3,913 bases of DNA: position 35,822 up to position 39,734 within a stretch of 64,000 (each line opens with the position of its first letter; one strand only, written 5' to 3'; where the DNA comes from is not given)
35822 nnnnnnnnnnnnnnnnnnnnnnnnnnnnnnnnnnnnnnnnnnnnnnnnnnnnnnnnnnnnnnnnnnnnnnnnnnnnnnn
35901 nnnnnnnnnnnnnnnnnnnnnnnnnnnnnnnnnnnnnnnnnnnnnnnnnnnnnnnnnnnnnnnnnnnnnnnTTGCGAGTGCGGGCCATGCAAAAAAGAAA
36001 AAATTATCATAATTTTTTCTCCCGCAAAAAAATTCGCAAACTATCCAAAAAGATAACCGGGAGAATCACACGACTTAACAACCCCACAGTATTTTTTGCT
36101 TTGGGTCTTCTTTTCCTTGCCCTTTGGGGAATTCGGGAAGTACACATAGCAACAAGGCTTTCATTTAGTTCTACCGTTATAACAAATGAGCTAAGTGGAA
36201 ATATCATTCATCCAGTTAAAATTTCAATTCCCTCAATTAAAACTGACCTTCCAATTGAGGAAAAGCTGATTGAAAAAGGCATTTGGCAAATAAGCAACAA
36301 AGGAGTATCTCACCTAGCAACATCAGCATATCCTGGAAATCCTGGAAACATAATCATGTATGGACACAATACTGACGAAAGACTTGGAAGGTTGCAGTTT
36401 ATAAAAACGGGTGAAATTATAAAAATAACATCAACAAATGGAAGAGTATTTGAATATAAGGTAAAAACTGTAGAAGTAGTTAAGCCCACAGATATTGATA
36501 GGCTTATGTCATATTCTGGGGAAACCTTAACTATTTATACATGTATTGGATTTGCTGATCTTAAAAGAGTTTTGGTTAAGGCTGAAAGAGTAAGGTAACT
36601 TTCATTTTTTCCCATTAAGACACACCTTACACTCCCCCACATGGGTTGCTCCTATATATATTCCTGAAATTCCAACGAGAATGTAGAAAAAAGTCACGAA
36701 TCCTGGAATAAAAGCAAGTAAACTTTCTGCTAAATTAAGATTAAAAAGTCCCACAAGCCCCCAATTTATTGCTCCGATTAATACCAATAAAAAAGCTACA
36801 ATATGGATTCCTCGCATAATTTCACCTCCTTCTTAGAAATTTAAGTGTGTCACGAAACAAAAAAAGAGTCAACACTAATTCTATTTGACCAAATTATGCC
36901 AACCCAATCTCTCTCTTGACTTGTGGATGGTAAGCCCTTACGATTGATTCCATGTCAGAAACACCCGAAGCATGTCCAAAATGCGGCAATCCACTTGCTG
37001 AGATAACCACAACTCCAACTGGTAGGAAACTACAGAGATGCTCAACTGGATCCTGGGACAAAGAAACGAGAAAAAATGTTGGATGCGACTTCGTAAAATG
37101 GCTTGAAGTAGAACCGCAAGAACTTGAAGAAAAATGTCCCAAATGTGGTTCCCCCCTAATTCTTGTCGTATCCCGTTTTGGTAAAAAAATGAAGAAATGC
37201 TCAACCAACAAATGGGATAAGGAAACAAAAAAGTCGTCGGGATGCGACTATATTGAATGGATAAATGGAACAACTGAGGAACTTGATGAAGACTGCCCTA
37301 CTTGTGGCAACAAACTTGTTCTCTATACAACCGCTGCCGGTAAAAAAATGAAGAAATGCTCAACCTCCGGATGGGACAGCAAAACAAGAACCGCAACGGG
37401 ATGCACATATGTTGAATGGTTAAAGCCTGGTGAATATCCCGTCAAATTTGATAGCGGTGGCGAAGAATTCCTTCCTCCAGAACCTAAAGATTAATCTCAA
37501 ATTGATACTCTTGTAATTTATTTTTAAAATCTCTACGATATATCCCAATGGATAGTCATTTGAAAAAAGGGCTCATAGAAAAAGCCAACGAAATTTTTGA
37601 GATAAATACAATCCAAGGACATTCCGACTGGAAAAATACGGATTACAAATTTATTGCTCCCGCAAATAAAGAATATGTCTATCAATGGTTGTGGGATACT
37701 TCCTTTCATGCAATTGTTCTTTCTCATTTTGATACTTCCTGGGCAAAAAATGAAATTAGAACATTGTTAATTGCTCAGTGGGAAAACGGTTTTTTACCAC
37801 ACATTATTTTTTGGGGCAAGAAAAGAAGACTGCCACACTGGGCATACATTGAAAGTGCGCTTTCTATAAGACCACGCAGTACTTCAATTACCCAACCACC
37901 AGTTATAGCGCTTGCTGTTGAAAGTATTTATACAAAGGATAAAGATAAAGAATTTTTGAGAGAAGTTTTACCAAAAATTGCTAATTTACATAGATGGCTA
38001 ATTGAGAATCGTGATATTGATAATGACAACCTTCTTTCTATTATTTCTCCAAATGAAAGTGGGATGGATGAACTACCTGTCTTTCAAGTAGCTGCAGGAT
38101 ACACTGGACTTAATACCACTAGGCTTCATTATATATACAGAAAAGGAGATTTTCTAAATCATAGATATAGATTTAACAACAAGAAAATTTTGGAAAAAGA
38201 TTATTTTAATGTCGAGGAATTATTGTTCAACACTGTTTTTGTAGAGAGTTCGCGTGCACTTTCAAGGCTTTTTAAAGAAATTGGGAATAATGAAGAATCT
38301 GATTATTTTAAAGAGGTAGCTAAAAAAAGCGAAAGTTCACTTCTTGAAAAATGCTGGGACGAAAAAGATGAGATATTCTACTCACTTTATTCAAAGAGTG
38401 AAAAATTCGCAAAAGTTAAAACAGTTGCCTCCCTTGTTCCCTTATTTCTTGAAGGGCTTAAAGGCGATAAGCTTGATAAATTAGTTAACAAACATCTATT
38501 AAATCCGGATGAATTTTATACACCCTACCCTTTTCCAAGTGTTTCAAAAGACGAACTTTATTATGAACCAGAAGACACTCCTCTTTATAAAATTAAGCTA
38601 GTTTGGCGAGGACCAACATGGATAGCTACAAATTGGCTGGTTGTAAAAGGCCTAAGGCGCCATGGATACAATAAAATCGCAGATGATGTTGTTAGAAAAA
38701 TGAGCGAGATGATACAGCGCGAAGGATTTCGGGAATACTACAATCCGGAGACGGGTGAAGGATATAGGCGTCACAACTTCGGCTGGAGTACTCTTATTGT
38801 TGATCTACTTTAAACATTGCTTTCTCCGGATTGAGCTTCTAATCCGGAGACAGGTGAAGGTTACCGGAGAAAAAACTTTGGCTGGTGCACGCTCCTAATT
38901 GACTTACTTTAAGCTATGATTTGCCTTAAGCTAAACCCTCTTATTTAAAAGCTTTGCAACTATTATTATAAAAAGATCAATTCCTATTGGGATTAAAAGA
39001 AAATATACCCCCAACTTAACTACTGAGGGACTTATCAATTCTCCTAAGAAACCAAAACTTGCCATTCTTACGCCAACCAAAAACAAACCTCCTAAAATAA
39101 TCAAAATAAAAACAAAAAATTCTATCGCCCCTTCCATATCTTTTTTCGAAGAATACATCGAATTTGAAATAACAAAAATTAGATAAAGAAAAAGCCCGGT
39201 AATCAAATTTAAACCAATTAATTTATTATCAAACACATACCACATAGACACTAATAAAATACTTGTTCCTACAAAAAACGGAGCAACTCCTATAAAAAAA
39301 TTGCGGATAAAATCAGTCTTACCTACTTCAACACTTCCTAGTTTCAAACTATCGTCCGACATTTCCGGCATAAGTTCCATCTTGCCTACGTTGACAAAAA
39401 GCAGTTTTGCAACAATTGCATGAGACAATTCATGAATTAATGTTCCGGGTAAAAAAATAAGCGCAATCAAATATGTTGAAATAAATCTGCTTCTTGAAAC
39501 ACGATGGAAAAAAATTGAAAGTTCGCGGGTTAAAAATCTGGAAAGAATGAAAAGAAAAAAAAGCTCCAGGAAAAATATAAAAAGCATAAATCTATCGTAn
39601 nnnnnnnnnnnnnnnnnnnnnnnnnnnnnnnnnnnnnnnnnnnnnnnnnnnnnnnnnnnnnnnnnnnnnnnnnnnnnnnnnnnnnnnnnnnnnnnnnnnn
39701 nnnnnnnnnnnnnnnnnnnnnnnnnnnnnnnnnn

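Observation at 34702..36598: Sortase translationally coupled to a surface protein with a non-LPXTG tripartite sorting signal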

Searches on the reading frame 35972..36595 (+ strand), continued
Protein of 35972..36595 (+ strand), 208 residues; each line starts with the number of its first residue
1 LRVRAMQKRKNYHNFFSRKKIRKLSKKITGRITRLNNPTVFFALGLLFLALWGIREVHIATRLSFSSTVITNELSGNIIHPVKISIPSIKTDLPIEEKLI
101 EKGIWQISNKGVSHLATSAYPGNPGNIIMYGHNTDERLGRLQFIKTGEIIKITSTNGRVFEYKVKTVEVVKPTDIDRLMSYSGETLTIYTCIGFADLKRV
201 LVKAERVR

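Call 72: find_encoding_contigs(protein=P0010, flank=3000, max_places=2)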
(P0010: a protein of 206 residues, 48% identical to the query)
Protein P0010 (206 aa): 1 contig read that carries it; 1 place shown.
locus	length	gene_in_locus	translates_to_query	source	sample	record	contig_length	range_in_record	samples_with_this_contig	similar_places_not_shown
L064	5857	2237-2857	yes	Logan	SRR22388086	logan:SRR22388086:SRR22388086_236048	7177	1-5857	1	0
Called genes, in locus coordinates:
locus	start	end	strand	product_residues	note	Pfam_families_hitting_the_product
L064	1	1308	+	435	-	?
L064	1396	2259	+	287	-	-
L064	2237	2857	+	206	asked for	PF04203:Sortase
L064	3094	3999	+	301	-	-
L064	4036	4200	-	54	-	-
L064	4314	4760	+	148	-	-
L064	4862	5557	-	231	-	PF00160:Pro_isomerase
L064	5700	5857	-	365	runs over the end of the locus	PF01321:Creatinase_N, PF00557:Peptidase_M24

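Call 73: find_encoding_contigs(protein=P0015, flank=3000, max_places=2)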
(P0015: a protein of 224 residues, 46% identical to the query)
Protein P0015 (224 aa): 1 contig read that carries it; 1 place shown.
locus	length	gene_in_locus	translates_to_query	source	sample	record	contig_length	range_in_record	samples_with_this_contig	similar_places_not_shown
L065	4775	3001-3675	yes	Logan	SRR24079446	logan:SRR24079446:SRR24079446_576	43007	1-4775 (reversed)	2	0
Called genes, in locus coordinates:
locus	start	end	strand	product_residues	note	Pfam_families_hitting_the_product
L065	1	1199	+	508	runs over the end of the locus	-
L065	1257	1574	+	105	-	-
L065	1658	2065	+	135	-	PF01641:SelR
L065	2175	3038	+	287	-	-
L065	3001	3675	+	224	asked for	PF04203:Sortase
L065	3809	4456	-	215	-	-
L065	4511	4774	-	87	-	?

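Call 76: search_protein_families(library=ncbifam, alignment_id=A1, max_evalue=0.001)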
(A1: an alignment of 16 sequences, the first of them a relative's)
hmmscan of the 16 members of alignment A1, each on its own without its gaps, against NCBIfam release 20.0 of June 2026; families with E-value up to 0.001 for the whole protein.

A. member 1, P0001 (203 aa): 7 families
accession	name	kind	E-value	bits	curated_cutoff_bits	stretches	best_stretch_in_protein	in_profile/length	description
TIGR01076.1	sortase_fam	subfamily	1.8e-15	56.9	39.35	1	79-202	3-128/136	sortase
NF033746.1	class_D_sortase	subfamily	1.2e-12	47.8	165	1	78-190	12-118/135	class D sortase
NF033745.1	class_C_sortase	subfamily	7.3e-12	45.5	160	1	78-201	95-220/220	class C sortase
NF058671.1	sortase_SrtD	exception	1.1e-11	44.8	140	1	78-189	66-171/187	class D sortase, LPxTATN-specific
TIGR03784.1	marine_sortase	equivalog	1.8e-09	37.5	158.25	1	106-192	77-162/174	class GN sortase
NF033748.1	class_F_sortase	subfamily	1.5e-07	31.1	166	1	75-188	10-135/155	class F sortase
NF033747.1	class_E_sortase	subfamily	1.3e-06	28.5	160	1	79-174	74-169/211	class E sortase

B. families by the number of members that match (of 16 scanned): 7 families
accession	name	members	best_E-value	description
TIGR01076.1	sortase_fam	16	1.8e-18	sortase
NF033746.1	class_D_sortase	16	1.2e-17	class D sortase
NF058671.1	sortase_SrtD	16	6.3e-17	class D sortase, LPxTATN-specific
TIGR03784.1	marine_sortase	16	9.6e-12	class GN sortase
NF033745.1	class_C_sortase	15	3.9e-17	class C sortase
NF033747.1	class_E_sortase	15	4.2e-13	class E sortase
NF033748.1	class_F_sortase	15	4.7e-11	class F sortase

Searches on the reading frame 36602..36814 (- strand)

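Call 47: search_protein_families(library=pfam, proteins=[window:36602-36814:-], max_evalue=0.001)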
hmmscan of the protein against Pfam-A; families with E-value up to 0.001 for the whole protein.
window:36602-36814:- (70 aa): 1 family
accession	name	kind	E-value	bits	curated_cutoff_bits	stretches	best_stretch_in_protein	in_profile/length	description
PF04070.17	DUF378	-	7.1e-13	48.7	25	1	3-54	3-55/60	Domain of unknown function (DUF378)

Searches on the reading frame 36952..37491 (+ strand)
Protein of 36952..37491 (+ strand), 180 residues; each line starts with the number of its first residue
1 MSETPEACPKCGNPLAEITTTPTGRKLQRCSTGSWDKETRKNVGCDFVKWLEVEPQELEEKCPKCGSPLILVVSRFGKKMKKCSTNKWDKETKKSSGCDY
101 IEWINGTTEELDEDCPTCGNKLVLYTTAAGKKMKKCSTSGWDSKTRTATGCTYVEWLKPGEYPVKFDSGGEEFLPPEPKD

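Call 47: search_protein_families(library=pfam, proteins=[window:36952-37491:+], max_evalue=0.001)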
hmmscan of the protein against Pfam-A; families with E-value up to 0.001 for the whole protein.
window:36952-37491:+ (180 aa): 13 families
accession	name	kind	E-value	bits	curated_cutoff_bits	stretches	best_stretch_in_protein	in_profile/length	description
PF01396.24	Zn_ribbon_Top1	-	4.8e-10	39.5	32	1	60-78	2-20/39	Topoisomerase DNA binding C4 zinc finger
PF13453.11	Zn_ribbon_TFIIB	-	3.5e-05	23.5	22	0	8-31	2-23/41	Transcription factor zinc-finger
PF09723.15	Zn_ribbon_8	-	5.9e-05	23.4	34.4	0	50-67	18-34/41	Zinc ribbon domain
PF06677.18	Auto_anti-p27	-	7.5e-05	23.2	24.1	0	58-70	14-26/40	Sjogren's syndrome/scleroderma autoantigen 1 (Autoantigen p27)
PF13240.11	Zn_Ribbon_1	-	0.0001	22.4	25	0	61-69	15-23/23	zinc-ribbon domain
PF23549.1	Zn_ribbon_GRF_2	-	0.00017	21.7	27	0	6-26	2-22/45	GRF-like zinc ribbon domain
PF03119.21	DNA_ligase_ZBD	-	0.00023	21.4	25.8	0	61-70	1-10/27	NAD-dependent DNA ligase C4 zinc finger domain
PF06827.20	zf-FPG_IleRS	-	0.00024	21.3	21.3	0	7-18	3-14/30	Zinc finger found in FPG and IleRS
PF23455.1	DUF7129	-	0.00029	20.9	30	0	3-18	25-40/45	Domain of unknown function (DUF7129)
PF12760.12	Zn_ribbon_IS1595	-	0.00035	20.9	25.4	0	7-31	20-41/46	Transposase zinc-ribbon domain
PF25208.1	DUF7838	-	0.00044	20.6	28.5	0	109-129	3-23/55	Domain of unknown function (DUF7838)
PF14255.11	Cys_rich_CPXG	-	0.00085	19.6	25.2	0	102-128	15-40/52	Cysteine-rich CPXCG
PF19108.5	DUF5795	-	0.00096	19.6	27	0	108-123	32-47/74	Family of unknown function (DUF5795)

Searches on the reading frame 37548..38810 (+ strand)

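Call 47: search_protein_families(library=pfam, proteins=[window:37548-38810:+], max_evalue=0.001)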
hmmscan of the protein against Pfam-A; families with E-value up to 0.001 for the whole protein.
window:37548-38810:+ (421 aa): 3 families
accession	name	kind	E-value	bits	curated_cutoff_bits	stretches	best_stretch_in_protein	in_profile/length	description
PF22422.2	MGH1-like_GH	-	6.4e-84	283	27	1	43-414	1-356/356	Mannosylglycerate hydrolase MGH1-like glycoside hydrolase domain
PF03200.22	Glyco_hydro_63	-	1.8e-14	53.9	22.4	1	248-419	300-488/492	Glycosyl hydrolase family 63 C-terminal domain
PF01204.24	Trehalase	-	5.2e-13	49.1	21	1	228-391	310-464/512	Trehalase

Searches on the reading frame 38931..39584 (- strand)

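Call 47: search_protein_families(library=pfam, proteins=[window:38931-39584:-], max_evalue=0.001)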
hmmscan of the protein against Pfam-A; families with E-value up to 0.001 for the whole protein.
window:38931-39584:- (217 aa): 1 family
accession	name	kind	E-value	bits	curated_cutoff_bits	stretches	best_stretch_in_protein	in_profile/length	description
PF13398.12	Peptidase_M50B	-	0.00093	19.4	26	0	45-153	22-118/201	Peptidase M50B-like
